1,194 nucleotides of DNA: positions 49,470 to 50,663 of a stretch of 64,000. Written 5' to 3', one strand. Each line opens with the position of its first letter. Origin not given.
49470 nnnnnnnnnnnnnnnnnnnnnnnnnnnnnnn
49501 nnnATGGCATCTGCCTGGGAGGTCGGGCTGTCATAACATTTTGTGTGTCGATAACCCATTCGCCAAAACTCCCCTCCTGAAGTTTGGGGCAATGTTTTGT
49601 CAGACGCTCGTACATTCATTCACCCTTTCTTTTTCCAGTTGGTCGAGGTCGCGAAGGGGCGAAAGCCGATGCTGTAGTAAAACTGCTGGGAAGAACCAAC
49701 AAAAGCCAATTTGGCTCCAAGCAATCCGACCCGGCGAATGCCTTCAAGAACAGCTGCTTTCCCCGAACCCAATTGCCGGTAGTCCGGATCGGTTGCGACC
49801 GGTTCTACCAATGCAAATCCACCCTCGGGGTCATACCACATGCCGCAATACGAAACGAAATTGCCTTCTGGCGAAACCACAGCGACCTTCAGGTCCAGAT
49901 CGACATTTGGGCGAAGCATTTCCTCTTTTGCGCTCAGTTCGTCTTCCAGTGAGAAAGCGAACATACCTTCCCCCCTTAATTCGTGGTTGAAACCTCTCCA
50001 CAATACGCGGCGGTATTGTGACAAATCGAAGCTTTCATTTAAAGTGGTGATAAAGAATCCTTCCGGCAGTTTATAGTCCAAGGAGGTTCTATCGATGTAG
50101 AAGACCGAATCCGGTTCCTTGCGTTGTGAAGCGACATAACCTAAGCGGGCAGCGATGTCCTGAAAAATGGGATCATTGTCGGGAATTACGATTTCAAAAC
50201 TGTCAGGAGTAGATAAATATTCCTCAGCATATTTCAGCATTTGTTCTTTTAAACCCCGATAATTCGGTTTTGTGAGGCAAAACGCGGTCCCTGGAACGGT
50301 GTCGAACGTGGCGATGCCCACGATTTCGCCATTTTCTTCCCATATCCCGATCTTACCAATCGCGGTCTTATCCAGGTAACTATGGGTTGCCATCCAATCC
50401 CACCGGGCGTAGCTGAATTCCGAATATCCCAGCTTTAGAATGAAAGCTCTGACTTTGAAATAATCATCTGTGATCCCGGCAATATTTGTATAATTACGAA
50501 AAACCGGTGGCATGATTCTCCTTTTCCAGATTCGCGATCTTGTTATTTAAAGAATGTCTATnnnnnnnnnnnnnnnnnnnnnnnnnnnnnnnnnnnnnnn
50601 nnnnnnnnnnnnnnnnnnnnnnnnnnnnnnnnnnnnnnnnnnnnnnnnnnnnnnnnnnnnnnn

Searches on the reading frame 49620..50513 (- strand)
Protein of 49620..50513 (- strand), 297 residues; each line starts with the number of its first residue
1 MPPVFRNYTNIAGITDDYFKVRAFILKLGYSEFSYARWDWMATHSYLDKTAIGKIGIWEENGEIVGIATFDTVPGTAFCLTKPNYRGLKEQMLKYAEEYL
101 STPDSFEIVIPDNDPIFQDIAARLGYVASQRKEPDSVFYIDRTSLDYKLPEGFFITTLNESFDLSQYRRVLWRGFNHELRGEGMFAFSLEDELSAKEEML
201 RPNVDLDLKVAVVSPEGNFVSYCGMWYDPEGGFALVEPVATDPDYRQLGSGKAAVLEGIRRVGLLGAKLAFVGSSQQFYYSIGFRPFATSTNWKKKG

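Call 81: search_protein_families(library=pfam, proteins=[window:49620-50513:-], max_evalue=0.00001)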
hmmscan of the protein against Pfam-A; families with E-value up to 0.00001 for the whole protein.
window:49620-50513:- (297 aa): 2 families
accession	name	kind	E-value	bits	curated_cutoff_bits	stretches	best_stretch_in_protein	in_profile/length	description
PF00583.31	Acetyltransf_1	-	2.2e-08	34.8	20.7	0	209-283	34-115/116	Acetyltransferase (GNAT) family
PF13508.13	Acetyltransf_7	-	1.1e-06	29.4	27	0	211-285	6-83/84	Acetyltransferase (GNAT) domain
